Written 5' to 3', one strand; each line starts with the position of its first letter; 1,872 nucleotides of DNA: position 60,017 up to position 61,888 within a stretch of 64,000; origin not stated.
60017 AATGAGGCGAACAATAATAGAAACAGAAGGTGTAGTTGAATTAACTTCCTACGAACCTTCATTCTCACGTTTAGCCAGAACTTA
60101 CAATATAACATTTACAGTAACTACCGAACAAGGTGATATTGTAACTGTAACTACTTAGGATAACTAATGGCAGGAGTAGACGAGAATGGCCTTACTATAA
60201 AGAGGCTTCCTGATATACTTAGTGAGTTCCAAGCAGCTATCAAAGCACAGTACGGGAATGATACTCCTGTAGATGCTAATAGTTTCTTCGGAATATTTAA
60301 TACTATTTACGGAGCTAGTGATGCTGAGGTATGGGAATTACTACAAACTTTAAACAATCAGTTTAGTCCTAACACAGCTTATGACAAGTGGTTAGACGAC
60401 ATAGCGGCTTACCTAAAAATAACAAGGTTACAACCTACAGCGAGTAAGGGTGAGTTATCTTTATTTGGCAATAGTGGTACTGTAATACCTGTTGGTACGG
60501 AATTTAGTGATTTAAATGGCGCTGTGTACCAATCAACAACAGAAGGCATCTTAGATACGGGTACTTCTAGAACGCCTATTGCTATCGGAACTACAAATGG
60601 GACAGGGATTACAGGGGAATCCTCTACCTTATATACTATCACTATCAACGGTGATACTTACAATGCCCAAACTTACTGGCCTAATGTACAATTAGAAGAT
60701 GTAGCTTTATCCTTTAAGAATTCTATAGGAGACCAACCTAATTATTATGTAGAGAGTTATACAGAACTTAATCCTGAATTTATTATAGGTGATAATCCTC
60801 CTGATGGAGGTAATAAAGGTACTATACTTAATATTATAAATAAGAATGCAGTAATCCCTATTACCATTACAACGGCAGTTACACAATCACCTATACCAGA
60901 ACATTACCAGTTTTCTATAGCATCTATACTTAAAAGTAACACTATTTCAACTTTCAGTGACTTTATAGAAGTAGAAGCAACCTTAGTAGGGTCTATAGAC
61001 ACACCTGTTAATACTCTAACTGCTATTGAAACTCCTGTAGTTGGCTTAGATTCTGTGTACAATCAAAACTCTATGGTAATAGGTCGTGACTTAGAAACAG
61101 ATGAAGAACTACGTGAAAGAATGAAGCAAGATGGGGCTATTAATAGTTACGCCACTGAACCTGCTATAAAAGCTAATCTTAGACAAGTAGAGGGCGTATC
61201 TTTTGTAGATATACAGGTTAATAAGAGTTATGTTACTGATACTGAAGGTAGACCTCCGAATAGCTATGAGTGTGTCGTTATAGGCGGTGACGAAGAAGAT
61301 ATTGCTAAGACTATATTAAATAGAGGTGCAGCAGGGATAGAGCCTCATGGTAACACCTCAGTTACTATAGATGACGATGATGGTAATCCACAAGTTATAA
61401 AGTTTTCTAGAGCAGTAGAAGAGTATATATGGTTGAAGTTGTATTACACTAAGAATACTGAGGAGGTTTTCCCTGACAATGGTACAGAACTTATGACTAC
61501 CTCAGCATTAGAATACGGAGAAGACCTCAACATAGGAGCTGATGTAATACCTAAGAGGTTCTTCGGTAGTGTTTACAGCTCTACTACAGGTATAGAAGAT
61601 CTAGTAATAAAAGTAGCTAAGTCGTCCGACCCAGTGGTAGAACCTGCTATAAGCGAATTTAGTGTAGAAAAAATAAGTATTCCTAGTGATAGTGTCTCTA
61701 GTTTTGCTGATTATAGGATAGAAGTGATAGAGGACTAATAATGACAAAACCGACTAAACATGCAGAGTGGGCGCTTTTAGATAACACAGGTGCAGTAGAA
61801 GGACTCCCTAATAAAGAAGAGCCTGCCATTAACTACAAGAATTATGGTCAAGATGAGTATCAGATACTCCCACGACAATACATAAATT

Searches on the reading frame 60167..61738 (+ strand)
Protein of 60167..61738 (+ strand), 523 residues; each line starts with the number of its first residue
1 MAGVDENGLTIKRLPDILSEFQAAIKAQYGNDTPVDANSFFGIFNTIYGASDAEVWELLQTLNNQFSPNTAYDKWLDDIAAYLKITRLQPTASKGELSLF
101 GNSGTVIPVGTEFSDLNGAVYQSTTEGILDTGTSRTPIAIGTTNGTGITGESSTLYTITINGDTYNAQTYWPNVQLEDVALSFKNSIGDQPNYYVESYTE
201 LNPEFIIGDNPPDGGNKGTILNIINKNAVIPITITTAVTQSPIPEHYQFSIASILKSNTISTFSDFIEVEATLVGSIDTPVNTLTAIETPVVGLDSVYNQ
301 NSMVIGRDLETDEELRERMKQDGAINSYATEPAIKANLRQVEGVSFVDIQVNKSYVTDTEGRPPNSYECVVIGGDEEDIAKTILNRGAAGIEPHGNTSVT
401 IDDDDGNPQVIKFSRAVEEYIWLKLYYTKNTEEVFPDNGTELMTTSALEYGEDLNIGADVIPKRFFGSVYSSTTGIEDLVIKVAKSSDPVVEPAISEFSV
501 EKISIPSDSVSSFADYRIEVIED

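Call 112: search_protein_families(library=phrogs, max_evalue=0.00001, proteins=[window:60167-61738:+])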
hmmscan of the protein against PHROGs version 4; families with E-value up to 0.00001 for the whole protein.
window:60167-61738:+ (523 aa): 2 families
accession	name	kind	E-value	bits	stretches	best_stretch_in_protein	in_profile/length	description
phrog_6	-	tail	6.1e-47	161.5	2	227-520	150-405/548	baseplate wedge subunit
phrog_2103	-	tail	2.4e-09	37.9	1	14-139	8-132/162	baseplate protein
